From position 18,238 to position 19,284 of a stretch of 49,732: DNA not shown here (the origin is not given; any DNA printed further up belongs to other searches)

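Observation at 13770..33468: System-level: a dcw cluster whose peptidoglycan-precursor core is replaced by a non-canonical enzyme set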

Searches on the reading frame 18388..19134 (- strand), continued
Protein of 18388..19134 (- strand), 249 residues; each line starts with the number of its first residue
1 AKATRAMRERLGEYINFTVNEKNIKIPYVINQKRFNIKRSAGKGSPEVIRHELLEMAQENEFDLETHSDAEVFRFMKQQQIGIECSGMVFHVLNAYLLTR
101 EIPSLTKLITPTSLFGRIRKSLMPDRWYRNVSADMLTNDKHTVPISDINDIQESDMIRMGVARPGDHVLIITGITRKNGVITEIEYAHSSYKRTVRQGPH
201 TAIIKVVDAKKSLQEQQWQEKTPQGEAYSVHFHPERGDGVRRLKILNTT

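Call 74: search_protein_families(library=ncbifam, proteins=[L032:10576-11880:+, L038:10656-12092:+, L048:10639-11910:+, L006:77-1348:+, L018:5430-6836:-, L040:7641-8894:+], max_evalue=0.00001)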
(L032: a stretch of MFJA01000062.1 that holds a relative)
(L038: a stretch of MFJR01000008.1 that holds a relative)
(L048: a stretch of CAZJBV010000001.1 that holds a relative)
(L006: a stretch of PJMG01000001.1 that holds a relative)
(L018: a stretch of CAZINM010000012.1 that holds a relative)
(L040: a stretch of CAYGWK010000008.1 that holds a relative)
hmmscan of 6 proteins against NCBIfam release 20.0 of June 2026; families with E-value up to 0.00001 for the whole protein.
L032:10576-11880:+ (435 aa): 16 families
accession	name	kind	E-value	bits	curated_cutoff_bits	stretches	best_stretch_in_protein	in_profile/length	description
TIGR01087.1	murD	equivalog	5e-44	151.1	211.95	1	70-396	37-372/441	UDP-N-acetylmuramoyl-L-alanine--D-glutamate ligase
NF001126.0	PRK00139.1-4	equivalog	4.7e-17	61.7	373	1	139-346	105-347/486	UDP-N-acetylmuramoyl-L-alanyl-D-glutamate--2,6-diaminopimelate ligase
TIGR01143.1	murF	subfamily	3.8e-14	52.5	288.6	1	132-363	68-322/418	UDP-N-acetylmuramoyl-tripeptide--D-alanyl-D-alanine ligase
NF008896.0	PRK11929.1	equivalog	8e-14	50.4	1023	0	138-187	112-161/965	bifunctional UDP-N-acetylmuramoyl-L-alanyl-D-glutamate--2,6-diaminopimelate ligase MurE/UDP-N-acetylmuramoyl-tripeptide--D-alanyl-D-alanine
NF001124.0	PRK00139.1-2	equivalog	2.6e-13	49.6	476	0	127-195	98-166/500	UDP-N-acetylmuramoyl-L-alanyl-D-glutamate--2,6-diaminopimelate ligase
TIGR01085.1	murE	subfamily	1e-12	47.8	257.3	0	187-278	154-248/472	UDP-N-acetylmuramyl-tripeptide synthetase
TIGR01082.1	murC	equivalog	1.1e-10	41.3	335.1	1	15-346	1-322/449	UDP-N-acetylmuramate--L-alanine ligase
NF053645.1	pMurC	equivalog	3.3e-10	39.3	560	0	211-278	182-251/492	pseudomurein biosynthesis peptide ligase pMurC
NF053648.1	pMurE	equivalog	1.9e-09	36.8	600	1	138-336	98-325/464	pseudomurein biosynthesis peptide ligase pMurE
NF001123.0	PRK00139.1-1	equivalog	1.3e-08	34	586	0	209-278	196-266/493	UDP-N-acetylmuramoyl-L-alanyl-D-glutamate--2,6-diaminopimelate ligase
NF053646.1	pMurD1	equivalog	1.4e-08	33.8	610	1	137-368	108-354/465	pseudomurein biosynthesis peptide ligase pMurD1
TIGR02068.2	cya_phycin_syn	equivalog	1.4e-07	29.9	850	0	213-281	569-640/862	cyanophycin synthetase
NF008041.0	PRK10773.1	equivalog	1.5e-07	30.5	551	1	136-276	98-245/453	UDP-N-acetylmuramoyl-tripeptide--D-alanyl-D-alanine ligase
NF033197.0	F430_CfbE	equivalog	3.5e-07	29.5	250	0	231-391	205-374/430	coenzyme F430 synthase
NF010628.0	PRK14022.1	equivalog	4.7e-07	28.9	536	0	139-346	112-346/483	UDP-N-acetylmuramoyl-L-alanyl-D-glutamate--L-lysine ligase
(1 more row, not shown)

L038:10656-12092:+ (479 aa): 16 families
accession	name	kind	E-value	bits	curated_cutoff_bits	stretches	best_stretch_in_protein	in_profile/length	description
TIGR01087.1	murD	equivalog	6.9e-57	193.5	211.95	1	119-453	75-420/441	UDP-N-acetylmuramoyl-L-alanine--D-glutamate ligase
NF053646.1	pMurD1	equivalog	1.2e-20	73.6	610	1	101-380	63-357/465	pseudomurein biosynthesis peptide ligase pMurD1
TIGR01143.1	murF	subfamily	1e-18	67.5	288.6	1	95-427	22-384/418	UDP-N-acetylmuramoyl-tripeptide--D-alanyl-D-alanine ligase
NF001126.0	PRK00139.1-4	equivalog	4.4e-15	55.2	373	1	145-448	102-454/486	UDP-N-acetylmuramoyl-L-alanyl-D-glutamate--2,6-diaminopimelate ligase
TIGR01082.1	murC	equivalog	1.5e-14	53.9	335.1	1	23-355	1-322/449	UDP-N-acetylmuramate--L-alanine ligase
NF053645.1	pMurC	equivalog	1.5e-13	50.3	560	1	98-282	55-246/492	pseudomurein biosynthesis peptide ligase pMurC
TIGR01085.1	murE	subfamily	1.3e-11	44.1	257.3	1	138-313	75-294/472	UDP-N-acetylmuramyl-tripeptide synthetase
NF001124.0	PRK00139.1-2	equivalog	1.3e-10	40.7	476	1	145-379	107-382/500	UDP-N-acetylmuramoyl-L-alanyl-D-glutamate--2,6-diaminopimelate ligase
NF033197.0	F430_CfbE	equivalog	1.8e-10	40.4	250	1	144-448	96-425/430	coenzyme F430 synthase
NF053648.1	pMurE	equivalog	3.4e-10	39.2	600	1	146-346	97-326/464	pseudomurein biosynthesis peptide ligase pMurE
NF008896.0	PRK11929.1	equivalog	2.1e-09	35.8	1023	0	146-276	111-263/965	bifunctional UDP-N-acetylmuramoyl-L-alanyl-D-glutamate--2,6-diaminopimelate ligase MurE/UDP-N-acetylmuramoyl-tripeptide--D-alanyl-D-alanine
NF053647.1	pMurD2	equivalog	3e-09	36.3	550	1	24-344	3-283/405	pseudomurein biosynthesis peptide ligase pMurD2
NF010628.0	PRK14022.1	equivalog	4.7e-09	35.5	536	1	148-405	112-400/483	UDP-N-acetylmuramoyl-L-alanyl-D-glutamate--L-lysine ligase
NF008897.0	PRK11930.1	equivalog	7.7e-09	34.1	804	1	89-418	46-409/822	bifunctional UDP-N-acetylmuramoyl-tripeptide:D-alanyl-D-alanine ligase/alanine racemase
NF010623.0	PRK14016.1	subfamily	4.5e-08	31.7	877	0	149-283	482-635/871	cyanophycin synthetase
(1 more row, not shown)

L048:10639-11910:+ (424 aa): 13 families
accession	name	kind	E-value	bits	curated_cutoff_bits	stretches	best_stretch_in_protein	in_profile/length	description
TIGR01087.1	murD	equivalog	1.4e-44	152.9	211.95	2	72-275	45-244/441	UDP-N-acetylmuramoyl-L-alanine--D-glutamate ligase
TIGR01143.1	murF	subfamily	1.6e-16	60.3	288.6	1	115-269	59-217/418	UDP-N-acetylmuramoyl-tripeptide--D-alanyl-D-alanine ligase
NF053646.1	pMurD1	equivalog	9.8e-15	54.1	610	2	262-338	275-350/465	pseudomurein biosynthesis peptide ligase pMurD1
NF053647.1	pMurD2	equivalog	8.6e-14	51.2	550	1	45-314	19-287/405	pseudomurein biosynthesis peptide ligase pMurD2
TIGR01082.1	murC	equivalog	2.7e-12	46.5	335.1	1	9-264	1-230/449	UDP-N-acetylmuramate--L-alanine ligase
NF001124.0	PRK00139.1-2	equivalog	3.5e-12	45.8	476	0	273-337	309-372/500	UDP-N-acetylmuramoyl-L-alanyl-D-glutamate--2,6-diaminopimelate ligase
TIGR01085.1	murE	subfamily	5.1e-12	45.4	257.3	0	185-260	157-235/472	UDP-N-acetylmuramyl-tripeptide synthetase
NF001126.0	PRK00139.1-4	equivalog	8.6e-12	44.3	373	0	185-269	173-260/486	UDP-N-acetylmuramoyl-L-alanyl-D-glutamate--2,6-diaminopimelate ligase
NF053645.1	pMurC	equivalog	9.2e-11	41.1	560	1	61-269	34-247/492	pseudomurein biosynthesis peptide ligase pMurC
NF033197.0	F430_CfbE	equivalog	2.6e-10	39.8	250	0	257-323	257-322/430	coenzyme F430 synthase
NF010628.0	PRK14022.1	equivalog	2.3e-09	36.5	536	0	185-265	180-262/483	UDP-N-acetylmuramoyl-L-alanyl-D-glutamate--L-lysine ligase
NF008896.0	PRK11929.1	equivalog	1.3e-08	33.1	1023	0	271-336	790-855/965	bifunctional UDP-N-acetylmuramoyl-L-alanyl-D-glutamate--2,6-diaminopimelate ligase MurE/UDP-N-acetylmuramoyl-tripeptide--D-alanyl-D-alanine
NF053648.1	pMurE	equivalog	1.8e-07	30.3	600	0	118-258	85-244/464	pseudomurein biosynthesis peptide ligase pMurE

L006:77-1348:+ (424 aa): 18 families
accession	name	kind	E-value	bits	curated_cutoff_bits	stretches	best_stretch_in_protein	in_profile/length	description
TIGR01087.1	murD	equivalog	3.6e-75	253.7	211.95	1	10-419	1-439/441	UDP-N-acetylmuramoyl-L-alanine--D-glutamate ligase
NF053647.1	pMurD2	equivalog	2.8e-26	92.4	550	1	47-394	56-390/405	pseudomurein biosynthesis peptide ligase pMurD2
TIGR01085.1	murE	subfamily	1.9e-22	79.8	257.3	1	23-218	30-234/472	UDP-N-acetylmuramyl-tripeptide synthetase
TIGR01082.1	murC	equivalog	2.1e-22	79.8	335.1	2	15-220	23-226/449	UDP-N-acetylmuramate--L-alanine ligase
NF001124.0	PRK00139.1-2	equivalog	1.2e-21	77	476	1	58-217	81-255/500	UDP-N-acetylmuramoyl-L-alanyl-D-glutamate--2,6-diaminopimelate ligase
TIGR01143.1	murF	subfamily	2.4e-20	72.9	288.6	2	75-221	63-209/418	UDP-N-acetylmuramoyl-tripeptide--D-alanyl-D-alanine ligase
NF008896.0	PRK11929.1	equivalog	2.9e-18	65.1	1023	2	84-218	110-258/965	bifunctional UDP-N-acetylmuramoyl-L-alanyl-D-glutamate--2,6-diaminopimelate ligase MurE/UDP-N-acetylmuramoyl-tripeptide--D-alanyl-D-alanine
NF001126.0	PRK00139.1-4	equivalog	1.5e-16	60.1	373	1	78-222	94-254/486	UDP-N-acetylmuramoyl-L-alanyl-D-glutamate--2,6-diaminopimelate ligase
NF053646.1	pMurD1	equivalog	4.5e-16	58.6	610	2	237-395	282-438/465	pseudomurein biosynthesis peptide ligase pMurD1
NF033197.0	F430_CfbE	equivalog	1.5e-12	47.2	250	1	197-354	235-398/430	coenzyme F430 synthase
NF001123.0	PRK00139.1-1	equivalog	2.4e-11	43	586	1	32-228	57-263/493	UDP-N-acetylmuramoyl-L-alanyl-D-glutamate--2,6-diaminopimelate ligase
NF053645.1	pMurC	equivalog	2.9e-11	42.7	560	1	4-218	28-235/492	pseudomurein biosynthesis peptide ligase pMurC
NF053648.1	pMurE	equivalog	1.5e-10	40.4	600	0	78-117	92-128/464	pseudomurein biosynthesis peptide ligase pMurE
TIGR01081.1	mpl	equivalog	1.4e-08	34.2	388.7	0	232-307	271-345/448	UDP-N-acetylmuramate:L-alanyl-gamma-D-glutamyl-meso-diaminopimelate ligase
NF045635.1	isoglutsynth_MurT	equivalog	4.4e-08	32.4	800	0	87-181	49-144/447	lipid II isoglutaminyl synthase subunit MurT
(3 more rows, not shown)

L018:5430-6836:- (468 aa): 21 families
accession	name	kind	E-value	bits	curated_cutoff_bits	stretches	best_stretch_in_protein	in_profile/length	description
TIGR01143.1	murF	subfamily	2.5e-65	221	288.6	1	116-418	58-362/418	UDP-N-acetylmuramoyl-tripeptide--D-alanyl-D-alanine ligase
NF008896.0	PRK11929.1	equivalog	2.5e-52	177.9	1023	1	116-418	599-898/965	bifunctional UDP-N-acetylmuramoyl-L-alanyl-D-glutamate--2,6-diaminopimelate ligase MurE/UDP-N-acetylmuramoyl-tripeptide--D-alanyl-D-alanine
NF008897.0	PRK11930.1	equivalog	2.2e-43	148.4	804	1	119-420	94-399/822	bifunctional UDP-N-acetylmuramoyl-tripeptide:D-alanyl-D-alanine ligase/alanine racemase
NF008041.0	PRK10773.1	equivalog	2e-36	125.7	551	1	130-416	98-388/453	UDP-N-acetylmuramoyl-tripeptide--D-alanyl-D-alanine ligase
NF010693.0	PRK14093.1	equivalog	4.8e-28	98.1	544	1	118-416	94-404/479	UDP-N-acetylmuramoylalanyl-D-glutamyl-2,6-diaminopimelate--D-alanyl-D-alanine ligase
TIGR01082.1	murC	equivalog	3.2e-22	79.2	335.1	1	133-361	101-323/449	UDP-N-acetylmuramate--L-alanine ligase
NF001126.0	PRK00139.1-4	equivalog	6.7e-22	77.7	373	1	128-381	100-368/486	UDP-N-acetylmuramoyl-L-alanyl-D-glutamate--2,6-diaminopimelate ligase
TIGR01087.1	murD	equivalog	9.4e-21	74.4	211.95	1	131-375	103-338/441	UDP-N-acetylmuramoyl-L-alanine--D-glutamate ligase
TIGR01085.1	murE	subfamily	1.3e-17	63.9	257.3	1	118-381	69-358/472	UDP-N-acetylmuramyl-tripeptide synthetase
NF011171.0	PRK14573.1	equivalog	7.3e-15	53.9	1015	1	131-347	103-309/809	bifunctional UDP-N-acetylmuramate--L-alanine ligase/D-alanine--D-alanine ligase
NF053645.1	pMurC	equivalog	1.3e-14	53.8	560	1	285-380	293-390/492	pseudomurein biosynthesis peptide ligase pMurC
NF001124.0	PRK00139.1-2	equivalog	1.4e-13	50.4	476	1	116-382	93-378/500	UDP-N-acetylmuramoyl-L-alanyl-D-glutamate--2,6-diaminopimelate ligase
NF053648.1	pMurE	equivalog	2.2e-13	49.7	600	1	130-387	96-360/464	pseudomurein biosynthesis peptide ligase pMurE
NF001123.0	PRK00139.1-1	equivalog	1.5e-12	47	586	1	119-359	92-355/493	UDP-N-acetylmuramoyl-L-alanyl-D-glutamate--2,6-diaminopimelate ligase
NF053646.1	pMurD1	equivalog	1.6e-12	46.8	610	1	131-377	108-350/465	pseudomurein biosynthesis peptide ligase pMurD1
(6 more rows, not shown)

L040:7641-8894:+ (418 aa): 18 families
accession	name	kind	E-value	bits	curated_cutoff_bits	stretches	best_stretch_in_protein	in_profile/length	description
TIGR01143.1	murF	subfamily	3.8e-73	246.8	288.6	1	20-392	62-417/418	UDP-N-acetylmuramoyl-tripeptide--D-alanyl-D-alanine ligase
NF008896.0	PRK11929.1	equivalog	3.9e-63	213.7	1023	1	27-391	598-954/965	bifunctional UDP-N-acetylmuramoyl-L-alanyl-D-glutamate--2,6-diaminopimelate ligase MurE/UDP-N-acetylmuramoyl-tripeptide--D-alanyl-D-alanine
NF008041.0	PRK10773.1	equivalog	4.9e-46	157.4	551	1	24-352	91-411/453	UDP-N-acetylmuramoyl-tripeptide--D-alanyl-D-alanine ligase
NF010693.0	PRK14093.1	equivalog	2.3e-36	125.5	544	1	32-394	107-465/479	UDP-N-acetylmuramoylalanyl-D-glutamyl-2,6-diaminopimelate--D-alanyl-D-alanine ligase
NF008897.0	PRK11930.1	equivalog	3.4e-29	101.5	804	1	32-398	106-458/822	bifunctional UDP-N-acetylmuramoyl-tripeptide:D-alanyl-D-alanine ligase/alanine racemase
NF001126.0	PRK00139.1-4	equivalog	7.5e-24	84.1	373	1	110-376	195-452/486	UDP-N-acetylmuramoyl-L-alanyl-D-glutamate--2,6-diaminopimelate ligase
TIGR01082.1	murC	equivalog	5e-19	68.7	335.1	1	32-279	99-339/449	UDP-N-acetylmuramate--L-alanine ligase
TIGR01085.1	murE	subfamily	4.8e-16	58.7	257.3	1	110-380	179-445/472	UDP-N-acetylmuramyl-tripeptide synthetase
NF001124.0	PRK00139.1-2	equivalog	4.8e-14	52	476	1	108-252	198-344/500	UDP-N-acetylmuramoyl-L-alanyl-D-glutamate--2,6-diaminopimelate ligase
NF053645.1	pMurC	equivalog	4.4e-12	45.5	560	1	29-178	98-248/492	pseudomurein biosynthesis peptide ligase pMurC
TIGR01087.1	murD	equivalog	1.6e-11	44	211.95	1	28-281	99-339/441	UDP-N-acetylmuramoyl-L-alanine--D-glutamate ligase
NF053648.1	pMurE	equivalog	2e-11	43.3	600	1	107-256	188-328/464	pseudomurein biosynthesis peptide ligase pMurE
TIGR02068.2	cya_phycin_syn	equivalog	3.1e-09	35.4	850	1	104-377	560-845/862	cyanophycin synthetase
NF033197.0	F430_CfbE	equivalog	1.3e-08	34.2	250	1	32-254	98-310/430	coenzyme F430 synthase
NF001123.0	PRK00139.1-1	equivalog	5.8e-08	31.8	586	0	110-253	198-344/493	UDP-N-acetylmuramoyl-L-alanyl-D-glutamate--2,6-diaminopimelate ligase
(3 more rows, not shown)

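Call 84: search_protein_families(library=pfam, proteins=[L018:8976-9728:+, L044:6009-6653:+, L067:11989-12759:+, L022:5304-5918:+, L011:17869-18540:+], max_evalue=0.01)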
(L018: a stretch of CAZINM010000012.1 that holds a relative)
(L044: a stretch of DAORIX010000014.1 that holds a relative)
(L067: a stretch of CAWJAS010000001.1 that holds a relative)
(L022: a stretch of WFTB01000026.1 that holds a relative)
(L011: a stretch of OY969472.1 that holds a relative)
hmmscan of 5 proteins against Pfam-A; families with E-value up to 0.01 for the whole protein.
L018:8976-9728:+ (251 aa): 2 families
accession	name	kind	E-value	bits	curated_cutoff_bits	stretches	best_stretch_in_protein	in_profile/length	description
PF04377.21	ATE_C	-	1.8e-06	29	25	1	87-209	8-120/122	Arginine-tRNA-protein transferase, C terminus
PF13480.13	Acetyltransf_6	-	0.0029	18.2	22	1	124-192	70-136/143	Acetyltransferase (GNAT) domain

L044:6009-6653:+ (215 aa): 1 family
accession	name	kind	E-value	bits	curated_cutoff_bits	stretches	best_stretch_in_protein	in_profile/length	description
PF04377.21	ATE_C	-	0.00051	21.1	25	1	123-197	44-120/122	Arginine-tRNA-protein transferase, C terminus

L067:11989-12759:+ (257 aa): 1 family
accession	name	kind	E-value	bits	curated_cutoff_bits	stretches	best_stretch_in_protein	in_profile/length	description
PF04377.21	ATE_C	-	0.00022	22.2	25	1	167-240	45-120/122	Arginine-tRNA-protein transferase, C terminus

L022:5304-5918:+ (205 aa): 0 families

L011:17869-18540:+ (224 aa): 1 family
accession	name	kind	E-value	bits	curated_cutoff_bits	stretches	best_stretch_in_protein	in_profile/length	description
PF04377.21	ATE_C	-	9.2e-09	36.4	25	1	99-204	15-121/122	Arginine-tRNA-protein transferase, C terminus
